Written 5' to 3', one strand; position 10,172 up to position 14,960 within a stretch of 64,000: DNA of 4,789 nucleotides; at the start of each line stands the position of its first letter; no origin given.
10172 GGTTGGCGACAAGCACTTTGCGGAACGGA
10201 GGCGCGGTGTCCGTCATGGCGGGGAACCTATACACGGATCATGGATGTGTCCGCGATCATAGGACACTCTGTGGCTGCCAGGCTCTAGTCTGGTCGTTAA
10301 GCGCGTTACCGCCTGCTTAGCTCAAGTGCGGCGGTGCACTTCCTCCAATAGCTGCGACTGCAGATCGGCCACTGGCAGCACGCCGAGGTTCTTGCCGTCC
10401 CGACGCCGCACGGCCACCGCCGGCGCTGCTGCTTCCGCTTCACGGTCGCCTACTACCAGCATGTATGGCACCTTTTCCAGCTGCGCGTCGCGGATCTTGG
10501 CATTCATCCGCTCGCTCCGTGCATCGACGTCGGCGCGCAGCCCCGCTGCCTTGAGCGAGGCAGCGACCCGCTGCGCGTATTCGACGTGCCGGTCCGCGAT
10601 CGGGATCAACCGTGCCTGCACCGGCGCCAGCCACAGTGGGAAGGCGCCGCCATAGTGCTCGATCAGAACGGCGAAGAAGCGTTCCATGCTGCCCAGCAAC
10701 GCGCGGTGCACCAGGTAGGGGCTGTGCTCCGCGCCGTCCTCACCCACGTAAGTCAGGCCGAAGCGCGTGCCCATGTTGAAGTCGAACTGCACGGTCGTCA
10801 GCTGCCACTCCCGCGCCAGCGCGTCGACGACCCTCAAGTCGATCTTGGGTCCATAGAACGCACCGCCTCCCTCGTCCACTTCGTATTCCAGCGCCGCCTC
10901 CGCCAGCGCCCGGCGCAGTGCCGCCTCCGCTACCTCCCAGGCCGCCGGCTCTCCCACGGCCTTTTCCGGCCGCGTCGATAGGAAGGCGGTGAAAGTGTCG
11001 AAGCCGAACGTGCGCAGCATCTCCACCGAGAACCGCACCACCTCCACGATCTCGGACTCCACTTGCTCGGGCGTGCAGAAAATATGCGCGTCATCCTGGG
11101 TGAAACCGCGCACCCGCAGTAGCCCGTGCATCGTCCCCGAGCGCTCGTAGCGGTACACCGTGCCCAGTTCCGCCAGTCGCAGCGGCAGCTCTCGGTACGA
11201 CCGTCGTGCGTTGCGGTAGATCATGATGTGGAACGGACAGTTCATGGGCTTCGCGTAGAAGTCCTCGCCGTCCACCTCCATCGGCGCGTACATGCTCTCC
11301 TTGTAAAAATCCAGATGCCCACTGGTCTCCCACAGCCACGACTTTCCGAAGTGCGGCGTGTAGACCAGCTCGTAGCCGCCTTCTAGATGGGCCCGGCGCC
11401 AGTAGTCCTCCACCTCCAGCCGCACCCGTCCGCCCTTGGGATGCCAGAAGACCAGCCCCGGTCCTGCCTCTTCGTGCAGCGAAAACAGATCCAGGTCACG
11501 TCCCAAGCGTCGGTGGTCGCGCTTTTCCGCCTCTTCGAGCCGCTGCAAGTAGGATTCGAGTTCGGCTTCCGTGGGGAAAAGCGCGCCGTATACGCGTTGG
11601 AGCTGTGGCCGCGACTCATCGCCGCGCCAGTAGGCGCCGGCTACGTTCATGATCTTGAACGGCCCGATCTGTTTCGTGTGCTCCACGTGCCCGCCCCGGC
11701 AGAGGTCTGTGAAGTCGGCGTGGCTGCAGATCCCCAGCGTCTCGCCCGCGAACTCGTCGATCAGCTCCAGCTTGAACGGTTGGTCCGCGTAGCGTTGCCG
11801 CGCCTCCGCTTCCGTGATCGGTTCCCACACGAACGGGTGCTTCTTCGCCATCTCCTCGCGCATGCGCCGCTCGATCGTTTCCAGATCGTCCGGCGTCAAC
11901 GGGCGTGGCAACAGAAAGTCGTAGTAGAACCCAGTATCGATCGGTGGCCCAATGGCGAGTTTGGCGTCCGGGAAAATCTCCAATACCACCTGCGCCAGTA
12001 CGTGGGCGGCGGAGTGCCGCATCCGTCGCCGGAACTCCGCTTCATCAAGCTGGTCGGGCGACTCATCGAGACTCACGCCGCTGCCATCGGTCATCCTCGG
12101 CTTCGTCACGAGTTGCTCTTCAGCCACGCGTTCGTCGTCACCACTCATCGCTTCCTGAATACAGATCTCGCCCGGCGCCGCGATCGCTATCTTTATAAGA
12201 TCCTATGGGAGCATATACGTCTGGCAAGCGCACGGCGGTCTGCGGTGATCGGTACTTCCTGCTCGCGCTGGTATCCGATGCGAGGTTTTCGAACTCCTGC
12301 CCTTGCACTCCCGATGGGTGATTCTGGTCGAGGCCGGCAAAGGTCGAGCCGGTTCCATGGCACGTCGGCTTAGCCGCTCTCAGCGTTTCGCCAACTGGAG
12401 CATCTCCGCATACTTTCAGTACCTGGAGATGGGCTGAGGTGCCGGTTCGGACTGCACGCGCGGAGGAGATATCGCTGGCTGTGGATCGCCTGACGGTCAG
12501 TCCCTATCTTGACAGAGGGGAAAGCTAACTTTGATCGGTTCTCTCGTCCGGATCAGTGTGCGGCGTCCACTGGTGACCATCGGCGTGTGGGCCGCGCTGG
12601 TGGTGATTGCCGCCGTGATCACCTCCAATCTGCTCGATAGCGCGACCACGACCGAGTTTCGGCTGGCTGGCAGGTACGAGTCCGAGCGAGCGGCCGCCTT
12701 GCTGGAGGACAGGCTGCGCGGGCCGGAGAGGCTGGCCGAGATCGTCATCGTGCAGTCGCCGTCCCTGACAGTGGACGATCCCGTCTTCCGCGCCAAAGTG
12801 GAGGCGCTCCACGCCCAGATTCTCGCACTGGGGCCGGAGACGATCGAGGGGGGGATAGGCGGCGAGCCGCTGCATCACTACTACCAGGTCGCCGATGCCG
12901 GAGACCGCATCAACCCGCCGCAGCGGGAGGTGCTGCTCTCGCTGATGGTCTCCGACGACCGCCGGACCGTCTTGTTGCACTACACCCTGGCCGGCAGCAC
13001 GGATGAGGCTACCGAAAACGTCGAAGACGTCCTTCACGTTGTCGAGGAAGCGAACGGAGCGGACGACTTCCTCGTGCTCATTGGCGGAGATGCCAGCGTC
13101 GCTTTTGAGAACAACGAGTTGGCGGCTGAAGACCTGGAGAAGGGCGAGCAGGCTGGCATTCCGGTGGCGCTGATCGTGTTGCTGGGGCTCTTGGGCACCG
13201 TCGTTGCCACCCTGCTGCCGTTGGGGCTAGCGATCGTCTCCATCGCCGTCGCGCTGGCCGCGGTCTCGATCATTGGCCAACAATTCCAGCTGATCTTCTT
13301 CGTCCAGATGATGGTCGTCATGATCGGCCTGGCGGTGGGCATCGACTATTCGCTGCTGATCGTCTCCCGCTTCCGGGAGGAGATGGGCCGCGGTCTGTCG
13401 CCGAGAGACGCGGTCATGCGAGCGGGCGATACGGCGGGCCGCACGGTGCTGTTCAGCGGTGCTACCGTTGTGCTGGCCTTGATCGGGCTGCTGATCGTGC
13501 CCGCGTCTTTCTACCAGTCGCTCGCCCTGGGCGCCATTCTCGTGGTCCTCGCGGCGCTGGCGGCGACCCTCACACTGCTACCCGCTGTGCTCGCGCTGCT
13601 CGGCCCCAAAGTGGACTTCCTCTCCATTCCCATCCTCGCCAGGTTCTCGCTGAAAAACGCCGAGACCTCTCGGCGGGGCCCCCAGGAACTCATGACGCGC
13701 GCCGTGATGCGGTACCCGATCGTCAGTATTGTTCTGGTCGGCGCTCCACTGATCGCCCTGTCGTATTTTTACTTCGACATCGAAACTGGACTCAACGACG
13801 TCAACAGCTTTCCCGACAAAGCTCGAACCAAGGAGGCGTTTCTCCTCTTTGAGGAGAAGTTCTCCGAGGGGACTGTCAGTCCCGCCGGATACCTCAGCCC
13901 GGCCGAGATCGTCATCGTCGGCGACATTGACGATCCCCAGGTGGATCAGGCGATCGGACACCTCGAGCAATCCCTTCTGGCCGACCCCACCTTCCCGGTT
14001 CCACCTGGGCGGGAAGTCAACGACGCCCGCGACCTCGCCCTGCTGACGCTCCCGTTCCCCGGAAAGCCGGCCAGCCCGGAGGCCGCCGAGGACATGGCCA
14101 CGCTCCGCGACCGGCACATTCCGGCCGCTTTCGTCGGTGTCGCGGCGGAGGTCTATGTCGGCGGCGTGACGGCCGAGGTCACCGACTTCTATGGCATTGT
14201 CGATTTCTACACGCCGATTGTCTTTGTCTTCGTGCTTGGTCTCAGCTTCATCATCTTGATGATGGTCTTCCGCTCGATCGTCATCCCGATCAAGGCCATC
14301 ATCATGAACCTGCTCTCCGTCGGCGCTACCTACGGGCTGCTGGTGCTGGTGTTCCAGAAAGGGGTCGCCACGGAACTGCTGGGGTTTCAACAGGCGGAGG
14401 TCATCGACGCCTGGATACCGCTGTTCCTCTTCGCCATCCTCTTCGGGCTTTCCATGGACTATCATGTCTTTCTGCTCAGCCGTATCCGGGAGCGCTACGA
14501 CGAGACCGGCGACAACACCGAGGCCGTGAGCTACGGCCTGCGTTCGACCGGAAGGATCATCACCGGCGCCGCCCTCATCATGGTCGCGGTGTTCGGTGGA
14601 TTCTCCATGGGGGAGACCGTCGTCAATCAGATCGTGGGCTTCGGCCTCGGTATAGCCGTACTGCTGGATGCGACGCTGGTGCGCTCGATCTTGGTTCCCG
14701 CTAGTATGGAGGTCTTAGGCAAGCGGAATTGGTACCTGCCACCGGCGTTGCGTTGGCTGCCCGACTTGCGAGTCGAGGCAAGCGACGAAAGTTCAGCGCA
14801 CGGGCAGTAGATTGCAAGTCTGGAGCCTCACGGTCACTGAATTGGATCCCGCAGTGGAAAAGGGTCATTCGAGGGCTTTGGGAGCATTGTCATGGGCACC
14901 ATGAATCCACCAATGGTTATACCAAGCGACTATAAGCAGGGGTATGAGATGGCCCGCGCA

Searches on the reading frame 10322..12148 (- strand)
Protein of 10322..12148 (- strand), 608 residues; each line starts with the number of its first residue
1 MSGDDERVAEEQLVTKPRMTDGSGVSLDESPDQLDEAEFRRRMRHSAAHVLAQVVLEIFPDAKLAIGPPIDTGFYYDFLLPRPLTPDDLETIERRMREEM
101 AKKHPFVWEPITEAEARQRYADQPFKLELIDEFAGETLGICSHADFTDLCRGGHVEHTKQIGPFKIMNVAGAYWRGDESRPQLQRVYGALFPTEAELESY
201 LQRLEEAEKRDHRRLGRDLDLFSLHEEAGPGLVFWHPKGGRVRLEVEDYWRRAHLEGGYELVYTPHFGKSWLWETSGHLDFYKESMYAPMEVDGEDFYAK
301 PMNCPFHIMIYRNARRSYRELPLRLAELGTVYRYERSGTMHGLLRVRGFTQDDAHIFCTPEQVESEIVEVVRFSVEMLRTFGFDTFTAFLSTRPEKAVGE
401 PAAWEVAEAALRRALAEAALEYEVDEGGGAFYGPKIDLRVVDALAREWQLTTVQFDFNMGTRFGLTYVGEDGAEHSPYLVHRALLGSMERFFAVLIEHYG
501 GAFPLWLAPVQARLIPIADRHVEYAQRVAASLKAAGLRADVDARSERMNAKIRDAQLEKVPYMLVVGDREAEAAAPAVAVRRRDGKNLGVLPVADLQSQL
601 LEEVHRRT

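Call 84: search_protein_families(library=pfam, proteins=[window:10322-12148:-], max_evalue=0.001)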
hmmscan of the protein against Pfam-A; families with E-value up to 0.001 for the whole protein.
window:10322-12148:- (608 aa): 3 families
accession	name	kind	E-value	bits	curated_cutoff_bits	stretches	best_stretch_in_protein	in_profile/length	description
PF00587.30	tRNA-synt_2b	-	2.6e-46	158.4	29.3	1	294-499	8-179/179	tRNA synthetase class II core domain (G, H, P, S and T)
PF03129.25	HGTP_anticodon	-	9.2e-22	77.5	21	1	511-602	1-93/94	Anticodon binding domain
PF07973.19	tRNA_SAD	-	8.5e-13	48.5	24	1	140-187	3-44/44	Threonyl and Alanyl tRNA synthetase second additional domain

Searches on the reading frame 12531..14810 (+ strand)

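Call 84: search_protein_families(library=pfam, proteins=[window:12531-14810:+], max_evalue=0.001)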
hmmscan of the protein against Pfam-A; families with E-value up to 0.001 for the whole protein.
window:12531-14810:+ (759 aa): 1 family
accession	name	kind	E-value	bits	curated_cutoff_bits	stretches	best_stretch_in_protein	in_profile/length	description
PF03176.21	MMPL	-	9e-79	265.3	20.5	2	130-361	74-306/333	MMPL family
